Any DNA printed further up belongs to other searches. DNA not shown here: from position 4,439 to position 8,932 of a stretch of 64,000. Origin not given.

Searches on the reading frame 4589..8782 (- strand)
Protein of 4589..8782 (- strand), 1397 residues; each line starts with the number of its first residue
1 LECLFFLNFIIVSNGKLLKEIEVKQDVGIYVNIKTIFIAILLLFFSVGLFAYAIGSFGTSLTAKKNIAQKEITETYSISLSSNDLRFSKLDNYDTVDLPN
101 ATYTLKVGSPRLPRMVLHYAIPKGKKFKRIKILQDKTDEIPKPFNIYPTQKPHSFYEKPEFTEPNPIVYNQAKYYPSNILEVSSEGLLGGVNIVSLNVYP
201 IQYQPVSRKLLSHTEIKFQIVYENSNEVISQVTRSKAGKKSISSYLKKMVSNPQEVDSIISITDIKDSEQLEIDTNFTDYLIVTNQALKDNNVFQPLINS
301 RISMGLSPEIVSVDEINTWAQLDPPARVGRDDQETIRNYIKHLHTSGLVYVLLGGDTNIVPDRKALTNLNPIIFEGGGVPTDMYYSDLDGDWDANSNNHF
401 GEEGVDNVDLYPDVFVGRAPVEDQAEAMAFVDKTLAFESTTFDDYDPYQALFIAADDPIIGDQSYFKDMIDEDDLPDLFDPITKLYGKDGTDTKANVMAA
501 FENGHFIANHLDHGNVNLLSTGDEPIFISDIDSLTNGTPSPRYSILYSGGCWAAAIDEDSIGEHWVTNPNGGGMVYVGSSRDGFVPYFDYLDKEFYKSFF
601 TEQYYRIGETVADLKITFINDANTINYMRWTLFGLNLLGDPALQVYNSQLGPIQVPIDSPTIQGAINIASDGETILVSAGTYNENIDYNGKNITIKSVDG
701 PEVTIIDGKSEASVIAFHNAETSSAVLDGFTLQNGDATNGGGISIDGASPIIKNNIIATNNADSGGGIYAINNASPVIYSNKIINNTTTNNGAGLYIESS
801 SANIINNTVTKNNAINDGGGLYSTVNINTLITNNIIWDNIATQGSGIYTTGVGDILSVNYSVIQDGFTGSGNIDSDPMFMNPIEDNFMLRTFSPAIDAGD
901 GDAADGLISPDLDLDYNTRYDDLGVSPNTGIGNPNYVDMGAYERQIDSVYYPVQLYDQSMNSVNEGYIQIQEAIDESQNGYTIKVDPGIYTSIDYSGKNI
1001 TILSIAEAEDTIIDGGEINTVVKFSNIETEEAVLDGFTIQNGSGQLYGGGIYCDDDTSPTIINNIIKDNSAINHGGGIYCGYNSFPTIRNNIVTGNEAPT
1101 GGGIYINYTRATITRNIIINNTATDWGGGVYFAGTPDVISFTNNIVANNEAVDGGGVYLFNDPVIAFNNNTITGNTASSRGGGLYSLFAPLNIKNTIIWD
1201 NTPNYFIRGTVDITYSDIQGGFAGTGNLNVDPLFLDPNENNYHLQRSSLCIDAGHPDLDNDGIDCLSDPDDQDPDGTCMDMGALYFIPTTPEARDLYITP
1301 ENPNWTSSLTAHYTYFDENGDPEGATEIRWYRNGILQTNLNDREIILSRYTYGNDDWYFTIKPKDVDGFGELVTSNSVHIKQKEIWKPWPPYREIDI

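Call 59: search_protein_families(library=pfam, proteins=[window:4589-8782:-], max_evalue=0.001)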
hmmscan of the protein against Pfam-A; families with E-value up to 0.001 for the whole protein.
window:4589-8782:- (1397 aa): 4 families
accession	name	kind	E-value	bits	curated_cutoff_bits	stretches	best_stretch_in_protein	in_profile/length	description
PF01364.23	Peptidase_C25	-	5.4e-56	190.9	23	1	280-645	1-374/374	Peptidase family C25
PF13229.12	Beta_helix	-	7.6e-23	81.3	25.9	3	1032-1182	11-140/158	Right handed beta helix region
PF08126.16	Propeptide_C25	-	4.7e-12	45.9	22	1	106-230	56-180/205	Propeptide_C25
PF05048.19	NosD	-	1.2e-07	31.9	23.6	1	1032-1217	24-180/212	Periplasmic copper-binding protein (NosD)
